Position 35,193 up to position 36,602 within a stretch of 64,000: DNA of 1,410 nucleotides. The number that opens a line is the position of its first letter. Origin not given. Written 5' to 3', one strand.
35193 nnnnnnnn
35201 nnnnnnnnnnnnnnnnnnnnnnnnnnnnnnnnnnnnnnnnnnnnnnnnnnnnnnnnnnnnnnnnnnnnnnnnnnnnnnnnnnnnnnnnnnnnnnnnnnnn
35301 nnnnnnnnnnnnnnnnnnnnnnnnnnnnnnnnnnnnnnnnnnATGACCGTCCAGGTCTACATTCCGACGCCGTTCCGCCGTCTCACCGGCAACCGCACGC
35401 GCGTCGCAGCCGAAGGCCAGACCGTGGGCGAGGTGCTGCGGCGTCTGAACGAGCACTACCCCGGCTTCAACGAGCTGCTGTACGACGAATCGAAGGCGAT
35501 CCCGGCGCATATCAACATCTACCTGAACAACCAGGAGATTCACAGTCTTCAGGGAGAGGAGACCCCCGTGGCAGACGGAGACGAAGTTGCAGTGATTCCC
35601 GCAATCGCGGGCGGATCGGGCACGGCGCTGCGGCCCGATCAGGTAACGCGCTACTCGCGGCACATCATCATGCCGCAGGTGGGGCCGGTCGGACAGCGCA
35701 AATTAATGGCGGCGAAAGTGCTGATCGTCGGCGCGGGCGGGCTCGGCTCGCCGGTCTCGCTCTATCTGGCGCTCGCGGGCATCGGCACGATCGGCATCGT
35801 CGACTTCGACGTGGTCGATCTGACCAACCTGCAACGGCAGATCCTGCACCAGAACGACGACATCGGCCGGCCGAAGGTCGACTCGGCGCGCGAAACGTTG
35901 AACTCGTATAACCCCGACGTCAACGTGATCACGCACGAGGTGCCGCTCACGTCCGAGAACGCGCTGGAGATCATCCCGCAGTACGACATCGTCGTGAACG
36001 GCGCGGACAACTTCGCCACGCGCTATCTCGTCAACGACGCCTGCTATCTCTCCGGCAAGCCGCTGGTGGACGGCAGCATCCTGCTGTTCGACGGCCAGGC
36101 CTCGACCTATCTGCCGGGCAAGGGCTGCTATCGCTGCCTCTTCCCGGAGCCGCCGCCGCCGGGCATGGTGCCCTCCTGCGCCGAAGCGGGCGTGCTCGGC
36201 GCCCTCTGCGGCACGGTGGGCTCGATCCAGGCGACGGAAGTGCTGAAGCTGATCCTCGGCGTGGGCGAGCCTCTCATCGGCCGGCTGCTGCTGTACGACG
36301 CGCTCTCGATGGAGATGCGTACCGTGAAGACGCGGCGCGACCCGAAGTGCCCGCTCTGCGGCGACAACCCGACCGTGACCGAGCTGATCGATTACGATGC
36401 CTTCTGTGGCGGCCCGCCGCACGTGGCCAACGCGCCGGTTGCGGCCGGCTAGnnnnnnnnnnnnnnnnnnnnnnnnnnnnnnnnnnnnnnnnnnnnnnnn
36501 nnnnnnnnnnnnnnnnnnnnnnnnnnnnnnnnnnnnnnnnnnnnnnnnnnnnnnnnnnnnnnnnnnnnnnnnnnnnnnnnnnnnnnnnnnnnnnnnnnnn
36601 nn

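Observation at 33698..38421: Complete Rrf2-cysK-[CysO::E1 fusion]-cysO-cysM-mec cluster with two sulfur-carrier proteins that both need JAMM processing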

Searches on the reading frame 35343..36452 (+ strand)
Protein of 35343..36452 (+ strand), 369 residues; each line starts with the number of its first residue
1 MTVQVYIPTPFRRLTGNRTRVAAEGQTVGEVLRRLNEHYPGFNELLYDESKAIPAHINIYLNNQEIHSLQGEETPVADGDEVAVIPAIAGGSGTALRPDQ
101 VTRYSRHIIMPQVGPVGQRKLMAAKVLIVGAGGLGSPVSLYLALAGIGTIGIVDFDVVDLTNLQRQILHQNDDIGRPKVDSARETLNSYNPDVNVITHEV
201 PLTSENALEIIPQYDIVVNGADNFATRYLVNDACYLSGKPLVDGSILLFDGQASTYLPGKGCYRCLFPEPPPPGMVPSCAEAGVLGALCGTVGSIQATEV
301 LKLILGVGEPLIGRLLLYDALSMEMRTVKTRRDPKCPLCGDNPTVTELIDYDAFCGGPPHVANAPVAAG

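Call 3: search_protein_families(library=pfam, proteins=[window:35343-36452:+], max_evalue=0.01)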
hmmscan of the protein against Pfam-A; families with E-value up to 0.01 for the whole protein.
window:35343-36452:+ (369 aa): 3 families
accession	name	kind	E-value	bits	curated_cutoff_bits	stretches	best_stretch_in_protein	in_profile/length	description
PF00899.27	ThiF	-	1.6e-84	283.2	28.1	1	104-337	1-237/238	ThiF family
PF02597.26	ThiS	-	5.5e-16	59.3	22.5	1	5-91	1-76/76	ThiS family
PF03435.24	Sacchrp_dh_NADP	-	0.0013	19.5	25.1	1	126-246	1-100/129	Saccharopine dehydrogenase NADP binding domain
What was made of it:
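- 35343..35615 (+): Fused CysO/MoaD-like ubiquitin-fold domain, aa 1-91, ending AIAGG. The Gly-Gly codons are at 35610-35615. PF02597 5.5e-16 (call 3).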

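Call 5: find_homologous_proteins(query=window:35343-36452:+, max_evalue=1e-10)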
Query window:35343-36452:+ (369 aa): 8000 proteins with E <= 1e-10 among 8000 candidates; the best 120 are listed.
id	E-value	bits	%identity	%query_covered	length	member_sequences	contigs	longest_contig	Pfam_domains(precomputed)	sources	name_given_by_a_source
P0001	1.2e-232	790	93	100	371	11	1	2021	PF02597.27,PF00899.28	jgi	-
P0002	1.0e-223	760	-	-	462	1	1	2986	PF00899.28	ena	-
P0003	6.4e-221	751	87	100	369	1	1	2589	PF02597.27,PF00899.28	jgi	jgi:molybdopterin/thiamine biosynthesis adenylyltransferase/molybdopterin converting factor small su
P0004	2.9e-220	749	87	100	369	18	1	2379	PF02597.27,PF00899.28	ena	-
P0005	1.4e-217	740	87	100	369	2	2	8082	PF02597.27,PF00899.28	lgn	-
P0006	2.2e-217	739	86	100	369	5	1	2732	PF02597.27,PF00899.28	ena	-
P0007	1.1e-215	734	85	100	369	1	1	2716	PF02597.27,PF00899.28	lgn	-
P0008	2.5e-215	733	85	100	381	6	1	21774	PF02597.27,PF00899.28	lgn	-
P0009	9.0e-215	731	85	100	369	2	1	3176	PF02597.27,PF00899.28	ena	-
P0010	6.5e-209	712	85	100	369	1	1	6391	PF02597.27,PF00899.28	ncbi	ncbi:MAG: molybdopterin-synthase adenylyltransferase MoeB [Dehalococcoidia bacterium]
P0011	3.0e-206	703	84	100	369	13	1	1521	PF02597.27,PF00899.28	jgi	jgi:molybdopterin/thiamine biosynthesis adenylyltransferase/molybdopterin converting factor small su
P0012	1.8e-202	690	82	97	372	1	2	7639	PF02597.27,PF00899.28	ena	-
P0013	4.2e-201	686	80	100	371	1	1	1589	PF02597.27,PF00899.28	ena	-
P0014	8.7e-201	685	82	97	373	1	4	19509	PF02597.27,PF00899.28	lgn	-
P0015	5.0e-200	682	80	100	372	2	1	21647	PF02597.27,PF00899.28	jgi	jgi:molybdopterin/thiamine biosynthesis adenylyltransferase/molybdopterin converting factor small su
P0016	5.1e-198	676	79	100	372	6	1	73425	PF02597.27,PF00899.28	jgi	jgi:adenylyltransferase/sulfurtransferase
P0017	9.8e-198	675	80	100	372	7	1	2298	PF02597.27,PF00899.28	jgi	jgi:adenylyltransferase/sulfurtransferase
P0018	1.3e-197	674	80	97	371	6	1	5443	PF02597.27,PF00899.28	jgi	jgi:molybdopterin/thiamine biosynthesis adenylyltransferase/molybdopterin converting factor small su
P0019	1.3e-197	674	81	97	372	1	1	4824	PF02597.27,PF00899.28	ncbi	ncbi:MAG: molybdopterin-synthase adenylyltransferase MoeB [Dehalococcoidia bacterium]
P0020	3.0e-197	673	81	97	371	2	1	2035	PF02597.27,PF00899.28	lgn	-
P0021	2.4e-196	670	79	97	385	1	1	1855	PF02597.27,PF00899.28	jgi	jgi:adenylyltransferase/sulfurtransferase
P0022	3.6e-196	670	80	97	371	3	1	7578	PF02597.27,PF00899.28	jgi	jgi:molybdopterin/thiamine biosynthesis adenylyltransferase/molybdopterin converting factor small su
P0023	1.3e-195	668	80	97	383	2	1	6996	PF02597.27,PF00899.28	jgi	jgi:molybdopterin/thiamine biosynthesis adenylyltransferase/molybdopterin converting factor small su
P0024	1.5e-195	668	78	100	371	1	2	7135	PF02597.27,PF00899.28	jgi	jgi:molybdopterin/thiamine biosynthesis adenylyltransferase/molybdopterin converting factor small su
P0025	1.1e-192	658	77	100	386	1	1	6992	PF02597.27,PF00899.28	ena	-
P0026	1.2e-192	658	78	97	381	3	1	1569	PF02597.27,PF00899.28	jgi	jgi:molybdopterin/thiamine biosynthesis adenylyltransferase/molybdopterin converting factor small su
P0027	3.1e-191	653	78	100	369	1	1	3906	PF02597.27,PF00899.28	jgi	jgi:adenylyltransferase/sulfurtransferase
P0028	3.1e-190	650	78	97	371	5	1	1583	PF02597.27,PF00899.28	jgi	-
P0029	1.5e-189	648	77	97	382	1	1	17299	PF02597.27,PF00899.28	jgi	jgi:molybdopterin/thiamine biosynthesis adenylyltransferase/molybdopterin converting factor small su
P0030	2.6e-188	644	77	97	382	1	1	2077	PF02597.27,PF00899.28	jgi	jgi:adenylyltransferase/sulfurtransferase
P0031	5.6e-188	643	76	97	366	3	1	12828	PF02597.27,PF00899.28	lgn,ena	-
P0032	2.0e-187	641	78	96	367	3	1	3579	PF02597.27,PF00899.28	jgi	-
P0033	3.3e-187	640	77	97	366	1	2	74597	PF02597.27,PF00899.28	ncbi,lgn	-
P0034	3.9e-187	640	78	97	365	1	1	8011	PF02597.27,PF00899.28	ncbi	-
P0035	5.2e-187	640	77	97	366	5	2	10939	PF02597.27,PF00899.28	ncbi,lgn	-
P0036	5.2e-187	640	75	97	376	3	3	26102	PF02597.27,PF00899.28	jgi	-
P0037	6.5e-187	639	77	98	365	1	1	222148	PF02597.27,PF00899.28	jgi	jgi:molybdopterin/thiamine biosynthesis adenylyltransferase/molybdopterin converting factor small su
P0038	3.5e-186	637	75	98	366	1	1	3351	PF02597.27,PF00899.28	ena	-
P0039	5.8e-186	636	76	97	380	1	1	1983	PF02597.27,PF00899.28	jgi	jgi:adenylyltransferase/sulfurtransferase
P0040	8.6e-186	635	76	97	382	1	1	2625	PF02597.27,PF00899.28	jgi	jgi:adenylyltransferase/sulfurtransferase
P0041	9.2e-186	635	76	97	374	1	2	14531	PF02597.27,PF00899.28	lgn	-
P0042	1.3e-185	635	76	98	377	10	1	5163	PF02597.27,PF00899.28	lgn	-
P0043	2.0e-185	634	74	97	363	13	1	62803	PF02597.27,PF00899.28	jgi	-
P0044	2.6e-185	634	77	97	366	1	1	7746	PF02597.27,PF00899.28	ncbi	-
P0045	3.1e-185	634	76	97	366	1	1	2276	PF02597.27,PF00899.28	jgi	-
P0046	5.0e-185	633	75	97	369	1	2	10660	PF02597.27,PF00899.28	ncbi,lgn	-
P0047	6.7e-185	633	75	97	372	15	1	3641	PF02597.27,PF00899.28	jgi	jgi:adenylyltransferase/sulfurtransferase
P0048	9.2e-185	632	75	97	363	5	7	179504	PF02597.27,PF00899.28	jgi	-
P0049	1.0e-184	632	75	97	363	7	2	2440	PF02597.27,PF00899.28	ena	-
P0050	1.1e-184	632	75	99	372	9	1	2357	PF02597.27,PF00899.28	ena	-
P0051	1.4e-184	632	78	97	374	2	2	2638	PF02597.27,PF00899.28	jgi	jgi:molybdopterin/thiamine biosynthesis adenylyltransferase/molybdopterin converting factor small su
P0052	1.5e-184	631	75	97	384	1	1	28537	PF02597.27,PF00899.28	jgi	-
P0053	1.9e-184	631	75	97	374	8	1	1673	PF02597.27,PF00899.28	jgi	jgi:molybdopterin/thiamine biosynthesis adenylyltransferase/molybdopterin converting factor small su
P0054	2.8e-184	631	75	97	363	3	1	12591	PF02597.27,PF00899.28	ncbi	-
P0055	3.3e-184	630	75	97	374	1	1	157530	PF02597.27,PF00899.28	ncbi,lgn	-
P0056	3.5e-184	630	74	97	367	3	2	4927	PF02597.27,PF00899.28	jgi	jgi:molybdopterin/thiamine biosynthesis adenylyltransferase/molybdopterin converting factor small su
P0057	4.4e-184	630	75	97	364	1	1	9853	PF02597.27,PF00899.28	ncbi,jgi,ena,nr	ncbi:MAG TPA: ubiquitin-like small modifier protein 1 [Dehalococcoidia bacterium]|nr:ubiquitin-like 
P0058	4.7e-184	630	76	97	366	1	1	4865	PF02597.27,PF00899.28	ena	-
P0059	5.3e-184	630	74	97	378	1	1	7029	PF02597.27,PF00899.28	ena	-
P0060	7.4e-184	629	75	97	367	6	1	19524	PF02597.27,PF00899.28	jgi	jgi:adenylyltransferase/sulfurtransferase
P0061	1.2e-183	628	74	97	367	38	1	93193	PF02597.27,PF00899.28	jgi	jgi:molybdopterin/thiamine biosynthesis adenylyltransferase/molybdopterin converting factor small su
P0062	1.4e-183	628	74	97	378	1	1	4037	PF02597.27,PF00899.28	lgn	-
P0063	1.6e-183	628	76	97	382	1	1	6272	PF02597.27,PF00899.28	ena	-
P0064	1.7e-183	628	76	97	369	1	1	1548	PF02597.27,PF00899.28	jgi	jgi:adenylyltransferase/sulfurtransferase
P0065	2.0e-183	628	76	97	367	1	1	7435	PF02597.27,PF00899.28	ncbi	ncbi:MAG: ubiquitin-like small modifier protein 1 [Dehalococcoidia bacterium]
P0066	2.3e-183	628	76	97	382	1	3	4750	PF02597.27,PF00899.28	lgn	-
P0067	2.3e-183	627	74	97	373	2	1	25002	PF02597.27,PF00899.28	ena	-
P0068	2.9e-183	627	74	97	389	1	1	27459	PF02597.27,PF00899.28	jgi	jgi:MoaD family protein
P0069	3.2e-183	627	76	97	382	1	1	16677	PF02597.27,PF00899.28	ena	-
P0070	4.1e-183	627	76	97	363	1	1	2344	PF02597.27,PF00899.28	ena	-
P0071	5.6e-183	626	76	98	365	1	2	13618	PF02597.27,PF00899.28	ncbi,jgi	jgi:molybdopterin/thiamine biosynthesis adenylyltransferase/molybdopterin converting factor small su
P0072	7.2e-183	626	74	97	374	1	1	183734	PF02597.27,PF00899.28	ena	-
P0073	7.5e-183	626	75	98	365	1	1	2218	PF02597.27,PF00899.28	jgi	jgi:molybdopterin/thiamine biosynthesis adenylyltransferase/molybdopterin converting factor small su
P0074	7.8e-183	626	73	98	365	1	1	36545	PF02597.27,PF00899.28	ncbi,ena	-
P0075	9.8e-183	625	75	97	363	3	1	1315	PF02597.27,PF00899.28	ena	-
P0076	1.2e-182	625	75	97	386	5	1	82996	PF02597.27,PF00899.28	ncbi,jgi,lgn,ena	-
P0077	1.3e-182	625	75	97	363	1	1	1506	PF02597.27,PF00899.28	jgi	jgi:molybdopterin/thiamine biosynthesis adenylyltransferase/molybdopterin converting factor small su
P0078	1.4e-182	625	75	97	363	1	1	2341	PF02597.27,PF00899.28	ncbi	-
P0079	1.6e-182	625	74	97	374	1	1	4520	PF02597.27,PF00899.28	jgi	jgi:adenylyltransferase/sulfurtransferase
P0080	1.6e-182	625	73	98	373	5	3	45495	PF02597.27,PF00899.28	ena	-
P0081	1.7e-182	625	74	97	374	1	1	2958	PF02597.27,PF00899.28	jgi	jgi:adenylyltransferase/sulfurtransferase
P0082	1.8e-182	625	75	97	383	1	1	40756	PF02597.27,PF00899.28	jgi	jgi:molybdopterin/thiamine biosynthesis adenylyltransferase/molybdopterin converting factor small su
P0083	1.9e-182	625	75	97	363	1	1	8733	PF02597.27,PF00899.28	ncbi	-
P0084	1.9e-182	625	76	96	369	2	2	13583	PF02597.27,PF00899.28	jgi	-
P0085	1.9e-182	624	74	97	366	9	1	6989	PF02597.27,PF00899.28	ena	-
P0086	2.7e-182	624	73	97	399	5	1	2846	PF02597.27,PF00899.28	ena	-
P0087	2.8e-182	624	75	97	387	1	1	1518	PF02597.27,PF00899.28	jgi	jgi:MoaD family protein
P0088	4.0e-182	623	76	97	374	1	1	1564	PF02597.27,PF00899.28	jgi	jgi:adenylyltransferase/sulfurtransferase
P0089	4.9e-182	623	75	97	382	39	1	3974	PF02597.27,PF00899.28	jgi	jgi:molybdopterin/thiamine biosynthesis adenylyltransferase/molybdopterin converting factor small su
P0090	5.5e-182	623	75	97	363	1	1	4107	PF02597.27,PF00899.28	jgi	jgi:adenylyltransferase/sulfurtransferase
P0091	5.5e-182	623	75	97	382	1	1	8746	PF02597.27,PF00899.28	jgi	jgi:adenylyltransferase/sulfurtransferase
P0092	5.8e-182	623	75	99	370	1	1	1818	PF02597.27,PF00899.28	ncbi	-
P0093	7.4e-182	623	73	97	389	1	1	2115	PF02597.27,PF00899.28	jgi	jgi:adenylyltransferase/sulfurtransferase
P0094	7.8e-182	622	74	97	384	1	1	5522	PF02597.27,PF00899.28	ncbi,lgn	-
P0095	8.7e-182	622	75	95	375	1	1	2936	PF02597.27,PF00899.28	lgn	-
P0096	9.9e-182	622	74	97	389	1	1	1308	PF02597.27,PF00899.28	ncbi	-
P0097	9.9e-182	622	75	97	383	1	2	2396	PF02597.27,PF00899.28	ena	-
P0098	1.1e-181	622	75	96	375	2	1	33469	PF02597.27,PF00899.28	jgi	jgi:molybdopterin/thiamine biosynthesis adenylyltransferase/molybdopterin converting factor small su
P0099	1.1e-181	622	74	97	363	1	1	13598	PF02597.27,PF00899.28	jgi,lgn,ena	-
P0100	1.1e-181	622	74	98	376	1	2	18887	PF02597.27,PF00899.28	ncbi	-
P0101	1.1e-181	622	74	97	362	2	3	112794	PF02597.27,PF00899.28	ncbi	-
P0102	1.2e-181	622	74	97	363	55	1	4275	PF02597.27,PF00899.28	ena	-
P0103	1.3e-181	622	74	97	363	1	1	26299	PF02597.27,PF00899.28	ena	-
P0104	1.6e-181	621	75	97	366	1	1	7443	PF02597.27,PF00899.28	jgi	jgi:adenylyltransferase/sulfurtransferase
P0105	1.7e-181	621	74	99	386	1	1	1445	PF02597.27,PF00899.28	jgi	jgi:molybdopterin/thiamine biosynthesis adenylyltransferase/molybdopterin converting factor small su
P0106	1.8e-181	621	73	97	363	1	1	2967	PF02597.27,PF00899.28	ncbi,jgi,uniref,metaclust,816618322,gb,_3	ncbi:hypothetical protein LCGC14_1708830 [marine sediment metagenome]|uniref:THIF-type NAD/FAD bindi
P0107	2.0e-181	621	74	97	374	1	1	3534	PF02597.27,PF00899.28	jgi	jgi:adenylyltransferase/sulfurtransferase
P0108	2.2e-181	621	72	97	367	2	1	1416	PF02597.27,PF00899.28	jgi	-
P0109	2.3e-181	621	75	96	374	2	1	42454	PF02597.27,PF00899.28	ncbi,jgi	-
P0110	2.5e-181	621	73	99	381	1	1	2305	PF02597.27,PF00899.28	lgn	-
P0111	2.6e-181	621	75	97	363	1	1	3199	PF02597.27,PF00899.28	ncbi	-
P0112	2.8e-181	621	75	97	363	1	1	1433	PF02597.27,PF00899.28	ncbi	-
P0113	2.9e-181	621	74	97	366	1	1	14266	PF02597.27,PF00899.28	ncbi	-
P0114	3.0e-181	621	74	99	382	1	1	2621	PF02597.27,PF00899.28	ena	-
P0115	3.0e-181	621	74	97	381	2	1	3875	PF02597.27,PF00899.28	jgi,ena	-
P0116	3.4e-181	620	75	99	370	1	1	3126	PF02597.27,PF00899.28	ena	-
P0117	3.5e-181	620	75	98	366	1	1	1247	PF02597.27,PF00899.28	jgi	jgi:molybdopterin/thiamine biosynthesis adenylyltransferase/molybdopterin converting factor small su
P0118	3.9e-181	620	74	96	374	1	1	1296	PF02597.27,PF00899.28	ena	-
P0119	3.9e-181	620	74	97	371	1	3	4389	PF02597.27,PF00899.28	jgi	-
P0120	3.9e-181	620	77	97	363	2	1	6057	PF02597.27,PF00899.28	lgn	-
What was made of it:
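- Checked: All but one of the 120 nearest 90%-identity clusters have both domains (call 5).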

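Call 6: search_protein_families(library=ncbifam, proteins=[window:35343-36452:+], max_evalue=0.001)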
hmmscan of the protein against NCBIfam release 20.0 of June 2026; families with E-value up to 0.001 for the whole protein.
window:35343-36452:+ (369 aa): 27 families (the best 25 are shown)
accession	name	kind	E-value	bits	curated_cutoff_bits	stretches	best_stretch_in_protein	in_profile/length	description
NF006444.0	PRK08762.1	equivalog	6.8e-118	393.7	449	1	95-356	119-384/387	molybdopterin-synthase adenylyltransferase MoeB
NF005902.0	PRK07878.1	equivalog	3.9e-115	384.9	647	1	94-359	13-277/392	adenylyltransferase/sulfurtransferase MoeZ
NF047750.1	SAMPActivE1UbaA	equivalog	1.7e-107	358.8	450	1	95-355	4-265/270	SAMP-activating enzyme E1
NF005646.0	PRK07411.1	equivalog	4.7e-106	355.2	633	1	96-361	11-271/390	molybdopterin-synthase adenylyltransferase MoeB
NF004281.0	PRK05690.1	subfamily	2.9e-88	295.3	266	1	95-340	4-249/250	molybdopterin-synthase adenylyltransferase MoeB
NF004111.0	PRK05600.1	equivalog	1.9e-71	241.1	437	1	99-337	17-259/371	ThiF family adenylyltransferase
TIGR02356.1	adenyl_thiF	equivalog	2.1e-70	236.3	275.25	1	103-304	1-203/203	thiazole biosynthesis adenylyltransferase ThiF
TIGR02355.1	moeB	equivalog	2.1e-67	227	376.55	1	101-339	2-240/240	molybdopterin-synthase adenylyltransferase MoeB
NF006204.0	PRK08328.1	equivalog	3.3e-52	177.4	339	1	100-321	6-222/231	hypothetical protein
NF009123.0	PRK12475.1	subfamily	5e-42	144.4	510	1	102-348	3-252/338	MoeB/ThiF family adenylyltransferase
NF006395.0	PRK08644.1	equivalog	2e-30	106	159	1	112-245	19-153/215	sulfur carrier protein ThiS adenylyltransferase ThiF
NF006077.0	PRK08223.1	equivalog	6.9e-22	77.8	266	1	113-245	18-152/296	hypothetical protein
TIGR02354.1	thiF_fam2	equivalog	1.5e-21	77.2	152.2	1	118-234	16-131/200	thiamine biosynthesis protein ThiF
NF041918.1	SAMP1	equivalog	2.6e-16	59.9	60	1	10-91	8-91/91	ubiquitin-like small modifier protein 1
TIGR01408.1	Ube1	subfamily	2.7e-16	58.5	750.05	1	113-255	409-560/1008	ubiquitin-activating enzyme E1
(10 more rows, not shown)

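Call 14: search_solved_structures(query=window:35343-36452:+, max_evalue=1e-10, show_alignments=2)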
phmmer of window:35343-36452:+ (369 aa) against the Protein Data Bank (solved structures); distinct sequences matched with E-value up to 1e-10: 53.
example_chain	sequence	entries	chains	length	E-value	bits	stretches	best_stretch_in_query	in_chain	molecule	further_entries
1jw9_B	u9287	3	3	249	3.4e-56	194.2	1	98-340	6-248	MOLYBDOPTERIN BIOSYNTHESIS MOEB PROTEIN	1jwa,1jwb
1zfn_A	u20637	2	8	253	1.3e-55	192.3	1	101-342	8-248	Adenylyltransferase thiF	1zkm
1zud_1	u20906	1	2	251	1.5e-55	192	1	102-342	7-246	Adenylyltransferase thiF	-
6yub_B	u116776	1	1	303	2.3e-51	178.2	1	93-305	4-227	Adenylyltransferase and sulfurtransferase uba4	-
6yub_A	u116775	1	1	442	2.7e-51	178.1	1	95-305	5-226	Adenylyltransferase and sulfurtransferase uba4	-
6z6s_DDD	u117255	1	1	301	1.6e-49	172.2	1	95-305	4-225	Adenylyltransferase and sulfurtransferase uba4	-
6yuc_D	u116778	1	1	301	1.6e-49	172.2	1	95-305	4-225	Adenylyltransferase and sulfurtransferase uba4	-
8oif_A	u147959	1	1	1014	2.5e-25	92.6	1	113-259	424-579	Ubiquitin-like modifier-activating enzyme 7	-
8se9_A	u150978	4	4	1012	2.6e-25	92.5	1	113-259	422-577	Ubiquitin-like modifier-activating enzyme 7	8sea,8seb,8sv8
1tt5_B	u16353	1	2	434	1.6e-24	89.9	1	121-283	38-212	ubiquitin-activating enzyme E1C isoform 1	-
1yov_B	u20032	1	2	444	1.7e-24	89.8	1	121-283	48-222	Ubiquitin-activating enzyme E1C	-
3gzn_B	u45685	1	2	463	2e-24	89.6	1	121-283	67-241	NEDD8-activating enzyme E1 catalytic subunit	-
3dbh_B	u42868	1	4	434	7.2e-24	87.8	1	121-278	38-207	NEDD8-activating enzyme E1 catalytic subunit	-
3dbr_B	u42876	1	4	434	9.9e-24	87.3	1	121-278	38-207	NEDD8-activating enzyme E1 catalytic subunit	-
2nvu_B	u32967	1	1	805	1.2e-23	87.1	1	121-283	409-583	Maltose binding protein/NEDD8-activating enzyme E1 catalytic subunit chimera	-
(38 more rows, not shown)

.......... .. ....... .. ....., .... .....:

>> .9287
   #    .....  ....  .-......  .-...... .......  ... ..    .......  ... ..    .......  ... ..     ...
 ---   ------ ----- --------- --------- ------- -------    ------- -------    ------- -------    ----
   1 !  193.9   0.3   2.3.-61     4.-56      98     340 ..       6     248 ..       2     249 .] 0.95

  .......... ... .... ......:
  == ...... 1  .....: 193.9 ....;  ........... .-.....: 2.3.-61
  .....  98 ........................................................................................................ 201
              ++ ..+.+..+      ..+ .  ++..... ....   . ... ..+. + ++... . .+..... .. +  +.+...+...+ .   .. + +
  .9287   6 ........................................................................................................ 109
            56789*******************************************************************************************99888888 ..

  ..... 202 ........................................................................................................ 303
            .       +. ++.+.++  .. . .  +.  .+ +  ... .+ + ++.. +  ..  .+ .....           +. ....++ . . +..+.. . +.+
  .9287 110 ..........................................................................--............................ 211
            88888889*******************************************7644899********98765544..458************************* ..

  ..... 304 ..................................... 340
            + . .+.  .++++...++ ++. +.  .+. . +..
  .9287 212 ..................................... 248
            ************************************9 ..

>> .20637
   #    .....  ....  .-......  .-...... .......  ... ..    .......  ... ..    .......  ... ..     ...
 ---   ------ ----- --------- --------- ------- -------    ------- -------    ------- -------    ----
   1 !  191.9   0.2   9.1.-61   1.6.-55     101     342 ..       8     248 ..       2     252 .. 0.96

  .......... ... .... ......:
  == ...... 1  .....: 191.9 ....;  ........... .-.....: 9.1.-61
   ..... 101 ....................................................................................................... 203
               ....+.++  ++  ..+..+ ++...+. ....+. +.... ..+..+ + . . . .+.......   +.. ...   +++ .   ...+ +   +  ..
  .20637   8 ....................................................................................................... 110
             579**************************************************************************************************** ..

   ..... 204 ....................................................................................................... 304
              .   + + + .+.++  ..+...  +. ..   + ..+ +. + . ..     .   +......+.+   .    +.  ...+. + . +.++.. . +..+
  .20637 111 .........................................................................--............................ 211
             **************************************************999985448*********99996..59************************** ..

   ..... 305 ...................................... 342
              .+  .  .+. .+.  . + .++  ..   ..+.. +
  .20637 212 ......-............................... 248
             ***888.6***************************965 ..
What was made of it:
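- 35343..35615 (+): M. tuberculosis CysO 3dwg_C 4e-15 (call 14).
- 35628..36452 (+): MoeB/MoeZ-type E1 adenylyltransferase domain with no rhodanese domain. It keeps a conserved C-terminal IDY..FCG stub. E. coli MoeB 1jw9_B 3.4e-56 and ThiF 1zfn 1.3e-55 (call 14).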
